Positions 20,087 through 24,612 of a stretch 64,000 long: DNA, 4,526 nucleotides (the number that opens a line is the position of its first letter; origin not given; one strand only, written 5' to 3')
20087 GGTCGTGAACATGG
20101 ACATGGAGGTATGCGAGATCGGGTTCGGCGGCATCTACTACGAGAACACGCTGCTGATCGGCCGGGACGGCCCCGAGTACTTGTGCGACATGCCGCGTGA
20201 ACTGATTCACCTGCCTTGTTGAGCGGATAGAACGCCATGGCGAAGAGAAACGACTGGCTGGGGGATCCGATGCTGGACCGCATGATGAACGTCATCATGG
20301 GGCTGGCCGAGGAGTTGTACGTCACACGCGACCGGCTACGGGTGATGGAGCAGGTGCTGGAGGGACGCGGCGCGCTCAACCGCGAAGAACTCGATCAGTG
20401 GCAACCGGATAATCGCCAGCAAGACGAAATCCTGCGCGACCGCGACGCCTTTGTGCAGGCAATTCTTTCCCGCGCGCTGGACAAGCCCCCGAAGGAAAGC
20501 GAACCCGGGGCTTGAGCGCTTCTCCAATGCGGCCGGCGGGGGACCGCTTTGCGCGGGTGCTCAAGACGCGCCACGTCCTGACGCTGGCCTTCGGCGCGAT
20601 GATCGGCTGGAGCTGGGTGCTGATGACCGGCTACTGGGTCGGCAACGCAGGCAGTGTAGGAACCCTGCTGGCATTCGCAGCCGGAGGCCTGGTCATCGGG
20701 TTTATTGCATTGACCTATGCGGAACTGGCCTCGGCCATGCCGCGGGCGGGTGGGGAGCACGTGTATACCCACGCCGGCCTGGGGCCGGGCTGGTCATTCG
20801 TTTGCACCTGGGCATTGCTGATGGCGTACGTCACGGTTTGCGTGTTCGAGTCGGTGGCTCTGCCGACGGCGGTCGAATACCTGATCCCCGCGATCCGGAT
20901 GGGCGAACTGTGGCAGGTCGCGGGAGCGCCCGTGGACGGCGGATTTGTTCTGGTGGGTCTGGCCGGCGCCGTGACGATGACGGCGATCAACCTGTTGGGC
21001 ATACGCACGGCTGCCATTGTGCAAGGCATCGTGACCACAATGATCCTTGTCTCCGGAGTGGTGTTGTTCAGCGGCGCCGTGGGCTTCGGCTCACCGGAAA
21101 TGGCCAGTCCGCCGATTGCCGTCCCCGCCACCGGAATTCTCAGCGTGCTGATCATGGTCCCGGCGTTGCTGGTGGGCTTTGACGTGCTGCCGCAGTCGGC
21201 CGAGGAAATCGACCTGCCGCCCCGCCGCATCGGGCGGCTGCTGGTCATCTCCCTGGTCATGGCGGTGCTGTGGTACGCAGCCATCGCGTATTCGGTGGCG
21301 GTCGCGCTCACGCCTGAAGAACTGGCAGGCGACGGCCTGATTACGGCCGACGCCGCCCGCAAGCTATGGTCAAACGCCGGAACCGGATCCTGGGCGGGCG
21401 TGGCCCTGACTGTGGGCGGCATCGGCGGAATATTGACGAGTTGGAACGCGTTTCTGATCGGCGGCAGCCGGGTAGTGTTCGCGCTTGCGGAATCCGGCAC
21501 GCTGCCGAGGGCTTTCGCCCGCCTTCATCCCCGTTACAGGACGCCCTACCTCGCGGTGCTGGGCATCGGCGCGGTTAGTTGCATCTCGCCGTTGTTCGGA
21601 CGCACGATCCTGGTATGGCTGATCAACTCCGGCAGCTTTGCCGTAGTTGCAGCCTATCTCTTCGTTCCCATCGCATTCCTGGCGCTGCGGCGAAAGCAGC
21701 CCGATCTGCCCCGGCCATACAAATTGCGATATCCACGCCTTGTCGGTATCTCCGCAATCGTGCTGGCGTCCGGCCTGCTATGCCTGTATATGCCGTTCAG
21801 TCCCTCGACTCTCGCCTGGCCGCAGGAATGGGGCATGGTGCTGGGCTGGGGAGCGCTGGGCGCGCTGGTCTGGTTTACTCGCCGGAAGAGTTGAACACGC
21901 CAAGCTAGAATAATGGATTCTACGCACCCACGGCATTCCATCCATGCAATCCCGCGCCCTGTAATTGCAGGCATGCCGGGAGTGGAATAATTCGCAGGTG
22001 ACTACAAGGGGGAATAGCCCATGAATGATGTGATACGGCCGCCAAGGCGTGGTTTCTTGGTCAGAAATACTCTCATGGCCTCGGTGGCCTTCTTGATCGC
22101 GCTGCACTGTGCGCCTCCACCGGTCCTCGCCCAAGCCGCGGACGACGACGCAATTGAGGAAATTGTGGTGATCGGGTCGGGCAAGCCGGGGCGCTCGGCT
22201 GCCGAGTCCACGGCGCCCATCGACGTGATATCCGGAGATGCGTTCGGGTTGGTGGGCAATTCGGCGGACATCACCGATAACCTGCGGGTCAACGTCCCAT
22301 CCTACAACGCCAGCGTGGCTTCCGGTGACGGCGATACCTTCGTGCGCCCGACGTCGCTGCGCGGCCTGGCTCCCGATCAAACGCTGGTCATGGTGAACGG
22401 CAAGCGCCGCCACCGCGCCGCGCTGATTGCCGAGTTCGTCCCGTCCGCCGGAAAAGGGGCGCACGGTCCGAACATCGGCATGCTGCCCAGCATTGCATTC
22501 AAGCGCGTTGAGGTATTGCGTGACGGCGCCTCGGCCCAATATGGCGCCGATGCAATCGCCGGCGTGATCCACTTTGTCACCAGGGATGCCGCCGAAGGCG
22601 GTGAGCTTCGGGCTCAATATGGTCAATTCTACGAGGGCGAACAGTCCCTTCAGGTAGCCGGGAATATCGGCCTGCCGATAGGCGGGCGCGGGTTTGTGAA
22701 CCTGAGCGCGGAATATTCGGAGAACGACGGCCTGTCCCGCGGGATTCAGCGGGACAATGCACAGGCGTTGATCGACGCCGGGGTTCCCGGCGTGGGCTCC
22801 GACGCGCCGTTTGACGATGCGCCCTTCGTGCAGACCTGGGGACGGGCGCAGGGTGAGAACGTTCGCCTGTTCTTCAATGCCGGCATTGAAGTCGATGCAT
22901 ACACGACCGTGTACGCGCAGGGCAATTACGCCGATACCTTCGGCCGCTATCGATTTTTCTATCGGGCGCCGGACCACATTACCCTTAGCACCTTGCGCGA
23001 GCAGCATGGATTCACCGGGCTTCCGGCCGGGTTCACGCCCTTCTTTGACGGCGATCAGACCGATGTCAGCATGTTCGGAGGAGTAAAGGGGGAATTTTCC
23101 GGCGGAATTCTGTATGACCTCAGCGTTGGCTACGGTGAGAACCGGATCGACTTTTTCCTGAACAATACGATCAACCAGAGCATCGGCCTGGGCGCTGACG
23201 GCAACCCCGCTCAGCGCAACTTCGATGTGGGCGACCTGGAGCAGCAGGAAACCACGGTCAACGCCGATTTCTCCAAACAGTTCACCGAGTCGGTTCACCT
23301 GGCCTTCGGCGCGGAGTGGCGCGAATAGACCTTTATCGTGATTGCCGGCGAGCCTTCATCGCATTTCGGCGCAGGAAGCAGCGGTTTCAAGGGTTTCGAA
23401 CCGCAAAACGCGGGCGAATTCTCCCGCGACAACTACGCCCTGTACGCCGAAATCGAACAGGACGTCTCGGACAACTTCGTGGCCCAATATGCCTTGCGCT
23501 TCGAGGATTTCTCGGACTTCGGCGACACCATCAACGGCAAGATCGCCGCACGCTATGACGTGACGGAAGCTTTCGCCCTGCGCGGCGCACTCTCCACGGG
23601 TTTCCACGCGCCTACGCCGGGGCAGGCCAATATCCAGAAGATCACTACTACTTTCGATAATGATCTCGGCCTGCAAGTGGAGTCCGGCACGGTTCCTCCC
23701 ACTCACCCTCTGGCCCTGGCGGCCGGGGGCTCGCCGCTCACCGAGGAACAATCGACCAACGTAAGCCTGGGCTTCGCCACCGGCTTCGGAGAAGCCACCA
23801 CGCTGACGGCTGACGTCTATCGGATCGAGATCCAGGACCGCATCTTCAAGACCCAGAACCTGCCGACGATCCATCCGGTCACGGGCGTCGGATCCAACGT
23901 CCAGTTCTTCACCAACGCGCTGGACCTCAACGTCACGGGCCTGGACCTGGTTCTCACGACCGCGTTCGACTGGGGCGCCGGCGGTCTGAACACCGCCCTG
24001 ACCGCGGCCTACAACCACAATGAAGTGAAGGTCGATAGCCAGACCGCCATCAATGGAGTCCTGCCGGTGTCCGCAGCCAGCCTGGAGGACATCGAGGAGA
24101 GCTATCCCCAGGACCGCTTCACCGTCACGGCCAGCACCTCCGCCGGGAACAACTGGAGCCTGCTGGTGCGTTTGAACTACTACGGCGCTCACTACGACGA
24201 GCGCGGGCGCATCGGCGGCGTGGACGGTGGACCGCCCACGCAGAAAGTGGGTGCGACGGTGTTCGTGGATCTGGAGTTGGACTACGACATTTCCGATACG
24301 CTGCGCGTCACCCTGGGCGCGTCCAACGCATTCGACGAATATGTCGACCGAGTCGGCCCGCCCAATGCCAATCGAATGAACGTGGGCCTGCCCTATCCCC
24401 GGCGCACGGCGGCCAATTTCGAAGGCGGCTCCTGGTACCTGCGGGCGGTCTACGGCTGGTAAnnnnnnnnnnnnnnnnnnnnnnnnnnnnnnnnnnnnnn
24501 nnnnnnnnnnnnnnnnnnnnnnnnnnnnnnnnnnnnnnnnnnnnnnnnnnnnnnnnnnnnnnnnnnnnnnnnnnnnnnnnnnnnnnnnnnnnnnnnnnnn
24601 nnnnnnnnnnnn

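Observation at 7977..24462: Regulator-less 16.5-kb metabolic and uptake island built from duplicated CMD / M24 / bicupin / TonB-receptor modules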

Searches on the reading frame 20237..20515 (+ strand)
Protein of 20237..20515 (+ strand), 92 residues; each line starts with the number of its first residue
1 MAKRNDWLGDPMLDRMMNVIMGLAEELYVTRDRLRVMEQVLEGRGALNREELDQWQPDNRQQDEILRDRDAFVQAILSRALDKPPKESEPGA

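Call 5: search_protein_families(library=pfam, proteins=[window:20237-20515:+], max_evalue=0.01)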
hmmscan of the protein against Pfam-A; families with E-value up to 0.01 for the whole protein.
window:20237-20515:+ (92 aa): 1 family
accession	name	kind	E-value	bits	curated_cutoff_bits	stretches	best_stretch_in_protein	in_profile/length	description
PF24362.2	DUF7518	-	0.0064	17.6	27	1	19-63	15-59/104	Family of unknown function (DUF7518)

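Call 7: search_protein_families(library=ncbifam, proteins=[window:20237-20515:+], max_evalue=0.01)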
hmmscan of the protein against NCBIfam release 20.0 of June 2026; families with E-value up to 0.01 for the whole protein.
window:20237-20515:+ (92 aa): 0 families

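Call 65: search_protein_representatives(protein=window:20237-20515:+)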
Query: 92 residues. Proteins with E-value up to 0.001 (for the whole library): 373; up to 1e-10: 16; up to 1e-30: 1. The best 150 are listed.
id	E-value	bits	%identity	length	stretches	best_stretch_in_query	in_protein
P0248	1.7e-40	152.9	83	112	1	1-91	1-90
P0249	1.2e-17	79.9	48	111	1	4-84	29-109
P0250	9.2e-16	73.9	49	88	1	7-84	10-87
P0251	1.4e-15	73.3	49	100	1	1-78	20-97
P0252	1.7e-14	69.9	39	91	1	5-83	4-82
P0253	2.2e-14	69.5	46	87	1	5-85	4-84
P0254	1.5e-12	63.6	41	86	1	6-84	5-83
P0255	3.0e-12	62.7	34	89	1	4-76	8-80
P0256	3.8e-12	62.3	39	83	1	4-78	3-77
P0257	1.3e-11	60.7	40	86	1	4-78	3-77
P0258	3.0e-11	59.5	42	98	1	5-83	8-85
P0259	3.2e-11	59.4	43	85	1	5-80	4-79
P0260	5.0e-11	58.8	38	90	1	10-77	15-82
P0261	6.6e-11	58.4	43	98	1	6-84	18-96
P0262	7.4e-11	58.2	39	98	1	7-87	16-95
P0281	4.3e-09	52.6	41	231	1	7-79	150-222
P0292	1.3e-08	51.1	44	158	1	6-79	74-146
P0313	1.3e-07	47.9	50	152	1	7-68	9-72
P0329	3.3e-07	46.6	39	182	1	4-77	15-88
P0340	5.9e-07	45.8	30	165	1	8-81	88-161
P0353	1.2e-06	44.8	30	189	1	6-84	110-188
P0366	2.4e-06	43.8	32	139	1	6-77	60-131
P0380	5.3e-06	42.7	30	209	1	8-84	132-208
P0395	9.4e-06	41.9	29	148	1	3-77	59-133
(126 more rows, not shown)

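Call 66: search_protein_families(library=pfam, proteins=[P0281, P0380, P0353, P0340, P0292, P0329, P0313, P0366, P0395, P0249], max_evalue=0.01)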
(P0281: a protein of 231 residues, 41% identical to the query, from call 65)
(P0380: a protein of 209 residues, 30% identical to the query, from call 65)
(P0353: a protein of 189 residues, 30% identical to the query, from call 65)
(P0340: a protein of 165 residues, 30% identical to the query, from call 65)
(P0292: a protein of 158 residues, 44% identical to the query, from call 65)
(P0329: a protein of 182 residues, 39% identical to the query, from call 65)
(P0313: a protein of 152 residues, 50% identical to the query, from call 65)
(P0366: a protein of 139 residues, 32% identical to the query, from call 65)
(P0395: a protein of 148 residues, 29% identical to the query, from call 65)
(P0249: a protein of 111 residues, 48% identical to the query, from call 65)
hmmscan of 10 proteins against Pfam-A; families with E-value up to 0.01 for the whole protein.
P0281 (231 aa): 1 family
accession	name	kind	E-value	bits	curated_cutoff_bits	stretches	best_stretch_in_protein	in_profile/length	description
PF12680.13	SnoaL_2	-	0.0087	17.1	27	0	17-114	3-96/102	SnoaL-like domain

P0380 (209 aa): 0 families

P0353 (189 aa): 1 family
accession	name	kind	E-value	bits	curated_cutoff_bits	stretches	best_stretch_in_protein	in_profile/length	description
PF02817.22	E3_binding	-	0.0097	16.6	23.7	0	27-43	3-19/36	e3 binding domain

P0340 (165 aa): 1 family
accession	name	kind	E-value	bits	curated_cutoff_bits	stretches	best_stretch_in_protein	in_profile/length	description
PF02817.22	E3_binding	-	0.0095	16.6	23.7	0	29-44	3-21/36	e3 binding domain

P0292 (158 aa): 0 families

P0329 (182 aa): 0 families

P0313 (152 aa): 1 family
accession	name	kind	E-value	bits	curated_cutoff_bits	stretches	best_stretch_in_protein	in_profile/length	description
PF08264.19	Anticodon_1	-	1.3e-20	74.2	25.1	1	53-128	18-89/148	Anticodon-binding domain of tRNA ligase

P0366 (139 aa): 1 family
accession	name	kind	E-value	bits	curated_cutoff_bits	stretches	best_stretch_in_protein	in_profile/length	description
PF23234.1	WH4_Lhr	-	0.0086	16.1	27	0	88-107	9-28/87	Large helicase-related protein, winged-helix domain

P0395 (148 aa): 0 families

P0249 (111 aa): 0 families

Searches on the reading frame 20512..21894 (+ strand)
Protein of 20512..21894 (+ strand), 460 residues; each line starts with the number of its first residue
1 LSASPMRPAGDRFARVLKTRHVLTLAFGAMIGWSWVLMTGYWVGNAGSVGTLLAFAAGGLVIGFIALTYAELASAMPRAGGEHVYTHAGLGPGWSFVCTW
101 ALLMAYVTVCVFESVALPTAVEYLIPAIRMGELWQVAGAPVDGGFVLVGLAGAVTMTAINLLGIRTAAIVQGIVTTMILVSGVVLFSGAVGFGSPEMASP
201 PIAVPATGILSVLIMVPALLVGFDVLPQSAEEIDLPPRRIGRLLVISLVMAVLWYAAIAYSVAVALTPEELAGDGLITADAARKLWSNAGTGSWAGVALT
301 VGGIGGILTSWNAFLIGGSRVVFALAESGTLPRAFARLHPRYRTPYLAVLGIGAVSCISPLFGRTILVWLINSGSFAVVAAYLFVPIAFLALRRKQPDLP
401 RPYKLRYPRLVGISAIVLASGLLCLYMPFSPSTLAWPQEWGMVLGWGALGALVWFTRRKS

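Call 5: search_protein_families(library=pfam, proteins=[window:20512-21894:+], max_evalue=0.01)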
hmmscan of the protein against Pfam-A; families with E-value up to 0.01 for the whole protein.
window:20512-21894:+ (460 aa): 2 families
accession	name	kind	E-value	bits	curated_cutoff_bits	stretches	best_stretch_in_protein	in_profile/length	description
PF13520.12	AA_permease_2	-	2e-38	132.9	27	1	20-431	4-407/427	Amino acid permease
PF00324.27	AA_permease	-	2.5e-25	89.5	24.6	1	21-426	1-416/470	Amino acid permease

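Call 7: search_protein_families(library=ncbifam, proteins=[window:20512-21894:+], max_evalue=0.01)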
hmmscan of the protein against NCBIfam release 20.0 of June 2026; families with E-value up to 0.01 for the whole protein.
window:20512-21894:+ (460 aa): 15 families
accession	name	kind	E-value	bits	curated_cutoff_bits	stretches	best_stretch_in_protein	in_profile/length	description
TIGR00909.1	2A0306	subfamily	1.1e-50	172.8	556.8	1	19-440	7-418/429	amino acid transporter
NF053761.1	BrChAATpBcaP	equivalog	5.4e-40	137.8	690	1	12-456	19-450/460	branched-chain amino acid transporter BcaP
TIGR00908.1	2A0305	equivalog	1.7e-27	96.4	381.75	1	27-436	24-414/442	ethanolamine permease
TIGR00906.1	2A0303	subfamily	2.7e-23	82.2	681.7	2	220-399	262-432/602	cationic amino acid transport permease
TIGR00911.1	2A0308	subfamily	1.3e-21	76.7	701.8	1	25-414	56-440/505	L-type amino acid transporter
NF008484.0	PRK11387.1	equivalog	2.9e-17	62.8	716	1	10-396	9-393/471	S-methylmethionine permease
NF008094.0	PRK10836.1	subfamily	2.4e-16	59.6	735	1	12-395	12-399/489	amino acid permease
NF040513.1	antiport_TyrP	equivalog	5.1e-14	51.8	630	2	214-407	202-398/465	tyrosine-tyramine antiporter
TIGR00913.1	2A0310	subfamily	8e-14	51.2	578.7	1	15-393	2-391/480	amino acid permease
NF008466.1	PRK11357.1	equivalog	1.9e-13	50.2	800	1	14-356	7-342/446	fructoselysine/psicoselysine transporter FrlA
TIGR01773.1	GABAperm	equivalog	8.1e-12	44.6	678.1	1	14-410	11-406/452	GABA permease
NF008245.0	PRK11021.1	equivalog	1.2e-09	37.7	284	1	51-385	41-353/419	L-methionine/branched-chain amino acid transporter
NF007594.0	PRK10238.1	equivalog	4.1e-09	35.9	848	1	9-398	6-389/456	aromatic amino acid transporter AroP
NF047867.1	AA_transp_ThrP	exception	3.3e-07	29.6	850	1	12-340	7-328/461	bifunctional threonine/serine APC transporter ThrP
NF008016.0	PRK10746.1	equivalog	4.4e-07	29.3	799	1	12-345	7-332/461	amino acid permease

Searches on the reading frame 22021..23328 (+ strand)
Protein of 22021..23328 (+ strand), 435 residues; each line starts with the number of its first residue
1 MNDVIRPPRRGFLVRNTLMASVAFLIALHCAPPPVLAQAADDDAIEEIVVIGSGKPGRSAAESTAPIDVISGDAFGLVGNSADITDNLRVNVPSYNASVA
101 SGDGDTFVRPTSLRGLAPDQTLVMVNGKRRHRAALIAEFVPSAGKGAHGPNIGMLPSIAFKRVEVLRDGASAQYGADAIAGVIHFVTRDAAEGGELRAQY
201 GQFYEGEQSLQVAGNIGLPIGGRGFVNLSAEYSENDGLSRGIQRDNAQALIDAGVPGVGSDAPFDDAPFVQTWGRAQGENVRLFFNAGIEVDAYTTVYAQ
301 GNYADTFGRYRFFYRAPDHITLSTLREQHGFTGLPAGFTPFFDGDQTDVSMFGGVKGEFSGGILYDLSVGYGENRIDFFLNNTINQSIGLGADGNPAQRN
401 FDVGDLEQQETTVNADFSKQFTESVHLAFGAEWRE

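Call 5: search_protein_families(library=pfam, proteins=[window:22021-23328:+], max_evalue=0.01)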
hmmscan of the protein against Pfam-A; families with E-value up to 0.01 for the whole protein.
window:22021-23328:+ (435 aa): 1 family
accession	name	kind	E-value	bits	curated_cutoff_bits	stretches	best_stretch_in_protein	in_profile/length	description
PF07715.20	Plug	-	8.1e-15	55.7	23.9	1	61-182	3-107/107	TonB-dependent Receptor Plug Domain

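Call 7: search_protein_families(library=ncbifam, proteins=[window:22021-23328:+], max_evalue=0.01)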
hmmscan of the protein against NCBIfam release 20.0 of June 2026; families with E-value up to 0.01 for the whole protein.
window:22021-23328:+ (435 aa): 17 families
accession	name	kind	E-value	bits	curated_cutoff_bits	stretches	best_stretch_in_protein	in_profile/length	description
NF010010.0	PRK13483.1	equivalog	1.5e-15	56.2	927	1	28-192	16-167/660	ligand-gated channel protein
NF010038.0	PRK13513.1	equivalog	8.9e-13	47.6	942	1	21-192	10-169/659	ligand-gated channel protein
TIGR01779.1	TonB-B12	equivalog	1.7e-10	40.1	599.7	1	26-238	8-202/614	TonB-dependent vitamin B12 receptor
NF010011.0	PRK13484.1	equivalog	2.5e-10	39.2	1197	1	28-190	13-161/682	IreA family TonB-dependent siderophore receptor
NF010012.0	PRK13486.1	equivalog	3.9e-10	38.7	924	1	44-192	23-162/696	TonB-dependent receptor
NF010048.1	PRK13524.1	subfamily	9.9e-09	34.2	493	1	66-192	56-180/744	FepA family TonB-dependent siderophore receptor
NF007926.1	PRK10641.1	equivalog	2.1e-08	33.2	836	1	53-238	34-200/617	TonB-dependent vitamin B12 receptor BtuB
NF010051.0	PRK13528.1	subfamily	5.5e-08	31.5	583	1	68-192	54-176/727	FepA family TonB-dependent siderophore receptor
NF007478.2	PRK10064.1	equivalog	8.1e-08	31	745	1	28-189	17-159/663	catecholate siderophore receptor CirA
TIGR01785.1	TonB-hemin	subfamily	4.5e-06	25.4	316.85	1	46-191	2-132/677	TonB-dependent heme/hemoglobin receptor family protein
TIGR01783.1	TonB-siderophor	subfamily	7.6e-06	24.8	223.5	1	111-239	46-157/649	TonB-dependent siderophore receptor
NF050067.1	TonBEntbctnRecCfrA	equivalog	1.8e-05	23.3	1200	1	38-196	19-166/698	TonB-dependent ferric enterobactin receptor CfrA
TIGR04056.1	OMP_RagA_SusC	subfamily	2.3e-05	22.9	368.25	1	41-200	74-215/981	SusC/RagA family TonB-linked outer membrane protein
TIGR01782.1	TonB-Xanth-Caul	subfamily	0.00029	19.2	310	1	111-217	65-171/868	TonB-dependent receptor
NF053590.1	TonB_dep_TOL0244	equivalog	0.0013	17.5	645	1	161-211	113-164/604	TOL_0244 family TonB-dependent receptor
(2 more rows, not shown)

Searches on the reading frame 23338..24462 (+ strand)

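Call 5: search_protein_families(library=pfam, proteins=[window:23338-24462:+], max_evalue=0.01)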
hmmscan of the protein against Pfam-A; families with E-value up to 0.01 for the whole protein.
window:23338-24462:+ (374 aa): 1 family
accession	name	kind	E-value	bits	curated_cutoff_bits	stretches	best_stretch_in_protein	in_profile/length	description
PF00593.30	TonB_dep_Rec_b-barrel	-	9.1e-30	105.3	27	1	20-330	159-435/436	TonB dependent receptor-like, beta-barrel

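Call 7: search_protein_families(library=ncbifam, proteins=[window:23338-24462:+], max_evalue=0.01)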
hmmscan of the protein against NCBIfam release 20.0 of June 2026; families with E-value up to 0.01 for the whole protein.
window:23338-24462:+ (374 aa): 14 families
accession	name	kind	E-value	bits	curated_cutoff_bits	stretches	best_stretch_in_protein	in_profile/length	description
NF010038.0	PRK13513.1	equivalog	8.3e-11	41.1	942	1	24-338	355-639/659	ligand-gated channel protein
NF010051.0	PRK13528.1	subfamily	9.7e-11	40.6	583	1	23-340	415-706/727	FepA family TonB-dependent siderophore receptor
NF010048.1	PRK13524.1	subfamily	1.6e-10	40.1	493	1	18-343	419-718/744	FepA family TonB-dependent siderophore receptor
NF010010.0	PRK13483.1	equivalog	1.7e-10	39.6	927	1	27-337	366-639/660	ligand-gated channel protein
TIGR01786.1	TonB-hemlactrns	subfamily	1.9e-10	39.8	323.75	1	64-334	437-684/719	TonB-dependent hemoglobin/transferrin/lactoferrin family receptor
TIGR01782.1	TonB-Xanth-Caul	subfamily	1.5e-09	36.8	310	1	71-345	591-848/868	TonB-dependent receptor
TIGR01779.1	TonB-B12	equivalog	6.2e-09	34.9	599.7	1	26-96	349-418/614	TonB-dependent vitamin B12 receptor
TIGR01785.1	TonB-hemin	subfamily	1.5e-08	33.6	316.85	1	59-335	408-653/677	TonB-dependent heme/hemoglobin receptor family protein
NF050067.1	TonBEntbctnRecCfrA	equivalog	1.9e-06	26.5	1200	1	24-95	383-454/698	TonB-dependent ferric enterobactin receptor CfrA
NF010011.0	PRK13484.1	equivalog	4.8e-06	25.1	1197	1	28-206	380-539/682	IreA family TonB-dependent siderophore receptor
NF010012.0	PRK13486.1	equivalog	6.8e-06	24.7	924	1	27-97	379-449/696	TonB-dependent receptor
TIGR01783.1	TonB-siderophor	subfamily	0.00056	18.7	223.5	1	127-338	442-622/649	TonB-dependent siderophore receptor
NF007478.2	PRK10064.1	equivalog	0.0039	15.5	745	1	27-97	356-426/663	catecholate siderophore receptor CirA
NF007926.1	PRK10641.1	equivalog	0.0077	14.8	836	0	27-98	354-424/617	TonB-dependent vitamin B12 receptor BtuB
